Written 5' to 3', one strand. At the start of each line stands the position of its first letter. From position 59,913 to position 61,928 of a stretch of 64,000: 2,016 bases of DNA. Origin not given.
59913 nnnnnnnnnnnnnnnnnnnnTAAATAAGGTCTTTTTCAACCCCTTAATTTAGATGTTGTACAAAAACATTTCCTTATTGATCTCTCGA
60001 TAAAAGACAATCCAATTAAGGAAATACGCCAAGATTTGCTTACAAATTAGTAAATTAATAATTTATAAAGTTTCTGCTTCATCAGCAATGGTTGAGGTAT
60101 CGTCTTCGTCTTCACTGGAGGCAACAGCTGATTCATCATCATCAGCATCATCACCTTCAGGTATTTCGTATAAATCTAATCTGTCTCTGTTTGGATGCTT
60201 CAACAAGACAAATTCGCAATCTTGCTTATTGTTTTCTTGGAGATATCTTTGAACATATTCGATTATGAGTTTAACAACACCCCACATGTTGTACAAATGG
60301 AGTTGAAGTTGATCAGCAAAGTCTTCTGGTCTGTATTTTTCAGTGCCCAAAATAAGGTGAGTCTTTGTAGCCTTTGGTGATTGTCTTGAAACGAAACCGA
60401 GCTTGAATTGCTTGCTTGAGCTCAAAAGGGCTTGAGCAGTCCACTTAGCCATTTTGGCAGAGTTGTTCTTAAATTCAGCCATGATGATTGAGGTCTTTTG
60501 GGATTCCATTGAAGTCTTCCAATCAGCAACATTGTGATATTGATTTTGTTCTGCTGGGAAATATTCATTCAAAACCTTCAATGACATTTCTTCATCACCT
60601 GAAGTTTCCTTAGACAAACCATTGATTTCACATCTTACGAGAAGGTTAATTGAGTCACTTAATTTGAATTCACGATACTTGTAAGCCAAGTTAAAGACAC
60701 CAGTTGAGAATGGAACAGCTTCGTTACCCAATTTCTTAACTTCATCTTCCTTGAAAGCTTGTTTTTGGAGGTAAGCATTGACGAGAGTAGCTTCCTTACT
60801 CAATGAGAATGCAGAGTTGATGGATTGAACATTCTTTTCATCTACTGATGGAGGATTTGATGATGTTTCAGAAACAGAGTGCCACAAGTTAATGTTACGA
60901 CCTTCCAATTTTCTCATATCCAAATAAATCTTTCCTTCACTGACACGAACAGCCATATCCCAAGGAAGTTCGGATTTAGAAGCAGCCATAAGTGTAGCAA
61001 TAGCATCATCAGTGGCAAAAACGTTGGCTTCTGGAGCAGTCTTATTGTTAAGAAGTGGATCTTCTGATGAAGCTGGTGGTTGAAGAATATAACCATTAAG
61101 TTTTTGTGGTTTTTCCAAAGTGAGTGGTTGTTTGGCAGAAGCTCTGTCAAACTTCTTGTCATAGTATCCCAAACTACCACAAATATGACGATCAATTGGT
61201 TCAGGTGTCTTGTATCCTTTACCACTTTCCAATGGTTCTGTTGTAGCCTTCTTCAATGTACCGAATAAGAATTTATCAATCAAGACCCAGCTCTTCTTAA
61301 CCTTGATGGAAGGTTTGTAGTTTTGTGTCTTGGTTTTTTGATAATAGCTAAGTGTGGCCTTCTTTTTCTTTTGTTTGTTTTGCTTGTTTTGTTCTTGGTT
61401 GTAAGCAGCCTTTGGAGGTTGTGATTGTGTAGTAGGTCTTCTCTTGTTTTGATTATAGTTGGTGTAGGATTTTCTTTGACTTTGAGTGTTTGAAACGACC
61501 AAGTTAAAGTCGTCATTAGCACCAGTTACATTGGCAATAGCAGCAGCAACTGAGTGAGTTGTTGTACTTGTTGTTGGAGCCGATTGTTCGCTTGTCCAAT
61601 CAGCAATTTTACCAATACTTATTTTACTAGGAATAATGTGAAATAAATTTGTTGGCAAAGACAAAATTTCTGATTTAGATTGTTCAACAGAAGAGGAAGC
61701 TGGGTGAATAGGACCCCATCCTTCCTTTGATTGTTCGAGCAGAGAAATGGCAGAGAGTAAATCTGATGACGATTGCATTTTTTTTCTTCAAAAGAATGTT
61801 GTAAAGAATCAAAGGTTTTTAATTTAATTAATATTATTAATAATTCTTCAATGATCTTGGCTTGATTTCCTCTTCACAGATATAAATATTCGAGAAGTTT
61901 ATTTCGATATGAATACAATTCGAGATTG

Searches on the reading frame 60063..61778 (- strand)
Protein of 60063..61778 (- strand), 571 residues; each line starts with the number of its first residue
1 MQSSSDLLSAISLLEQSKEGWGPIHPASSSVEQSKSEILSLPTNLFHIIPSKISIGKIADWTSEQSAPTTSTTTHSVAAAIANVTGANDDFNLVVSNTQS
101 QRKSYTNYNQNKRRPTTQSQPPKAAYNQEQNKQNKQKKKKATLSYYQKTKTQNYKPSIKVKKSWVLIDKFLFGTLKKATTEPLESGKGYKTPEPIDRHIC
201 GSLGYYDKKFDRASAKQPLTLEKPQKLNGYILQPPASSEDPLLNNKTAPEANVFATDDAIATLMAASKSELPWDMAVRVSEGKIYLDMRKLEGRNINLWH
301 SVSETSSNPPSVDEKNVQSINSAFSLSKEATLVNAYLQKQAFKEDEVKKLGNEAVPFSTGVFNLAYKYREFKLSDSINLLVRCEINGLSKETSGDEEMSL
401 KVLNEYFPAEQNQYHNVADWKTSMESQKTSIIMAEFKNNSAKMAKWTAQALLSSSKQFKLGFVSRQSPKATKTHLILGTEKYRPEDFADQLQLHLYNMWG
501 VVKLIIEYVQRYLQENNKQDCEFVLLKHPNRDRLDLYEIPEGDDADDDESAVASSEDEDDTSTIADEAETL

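Call 15: search_protein_families(library=pfam, max_evalue=0.00001, proteins=[window:60063-61778:-])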
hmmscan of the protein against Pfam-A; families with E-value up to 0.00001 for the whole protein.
window:60063-61778:- (571 aa): 1 family
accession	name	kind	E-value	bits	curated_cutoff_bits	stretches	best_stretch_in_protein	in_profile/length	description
PF05091.18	eIF-3_zeta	-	2.4e-124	416.6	25.2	1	14-538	6-532/532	Eukaryotic translation initiation factor 3 subunit 7 (eIF-3)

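Call 16: find_homologous_proteins(query=window:60063-61778:-, max_evalue=1e-30)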
Query window:60063-61778:- (571 aa): 18 proteins with E <= 1e-30 among 8000 candidates.
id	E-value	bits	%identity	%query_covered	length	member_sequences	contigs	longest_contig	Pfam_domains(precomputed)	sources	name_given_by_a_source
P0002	0.0e+0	1264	100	100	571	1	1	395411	PF05091.19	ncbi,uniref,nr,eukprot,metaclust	ncbi:predicted protein [Naegleria gruberi]|uniref:Predicted protein n=1 Tax=Naegleria gruberi TaxID=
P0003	3.0e-261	886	73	98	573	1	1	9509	PF05091.19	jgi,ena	-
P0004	9.2e-261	884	71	98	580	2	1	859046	PF05091.19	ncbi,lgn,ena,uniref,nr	ncbi:hypothetical protein FDP41_011904 [Naegleria fowleri]|uniref:Eukaryotic translation initiation 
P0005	7.4e-231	786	66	93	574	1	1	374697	PF05091.19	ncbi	ncbi:hypothetical protein ABK040_004743 [Willaertia magna]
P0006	1.4e-73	267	34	94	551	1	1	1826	PF05091.19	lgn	-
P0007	1.4e-61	227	30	91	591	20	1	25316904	PF05091.19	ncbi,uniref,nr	ncbi:PREDICTED: eukaryotic translation initiation factor 3 subunit D-like [Camelina sativa]|uniref:E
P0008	5.6e-59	219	30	91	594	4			PF05091.19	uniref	uniref:Eukaryotic translation initiation factor 3 subunit D n=1 Tax=Noccaea caerulescens TaxID=10724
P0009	3.2e-58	216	30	91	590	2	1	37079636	PF05091.19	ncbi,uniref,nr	ncbi:hypothetical protein AALP_AA6G140300 [Arabis alpina]|uniref:Eukaryotic translation initiation f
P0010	4.1e-57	212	30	91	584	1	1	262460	PF05091.19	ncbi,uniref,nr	ncbi:unnamed protein product [Eruca vesicaria subsp. sativa]|uniref:Eukaryotic translation initiatio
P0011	5.8e-56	209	28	91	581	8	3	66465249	PF05091.19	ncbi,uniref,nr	ncbi:BnaCnng36550D [Brassica napus]|uniref:Eukaryotic translation initiation factor 3 subunit D n=1 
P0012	9.2e-56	208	28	91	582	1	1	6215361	PF05091.19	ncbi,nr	ncbi:Eukaryotic translation initiation factor 3 subunit 7 [Hirschfeldia incana]|nr:Eukaryotic transl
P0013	5.4e-45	172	31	70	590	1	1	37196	PF05091.19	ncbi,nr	ncbi:Eukaryotic translation initiation factor 3 subunit D [Chytridiales sp. JEL 0842]|nr:Eukaryotic 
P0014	5.9e-43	166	28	91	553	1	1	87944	PF05091.19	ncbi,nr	ncbi:hypothetical protein HDV06_005256 [Boothiomyces sp. JEL0866]|nr:hypothetical protein HDV06_0052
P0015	8.2e-43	165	32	60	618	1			PF05091.19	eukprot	eukprot:TRINITY_DN2948_c1_g1_i1.p1 TRINITY_DN2948_c1_g1~~TRINITY_DN2948_c1_g1_i1.p1 ORF type:complet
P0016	4.5e-42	163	27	92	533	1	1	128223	PF05091.19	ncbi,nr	ncbi:hypothetical protein HDV01_004429 [Terramyces sp. JEL0728]|nr:hypothetical protein HDV01_004429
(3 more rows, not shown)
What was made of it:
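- Organism: the eIF3d ORF in the window is 100% identical to the N. gruberi protein on a 395,411-bp scaffold (call 16).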
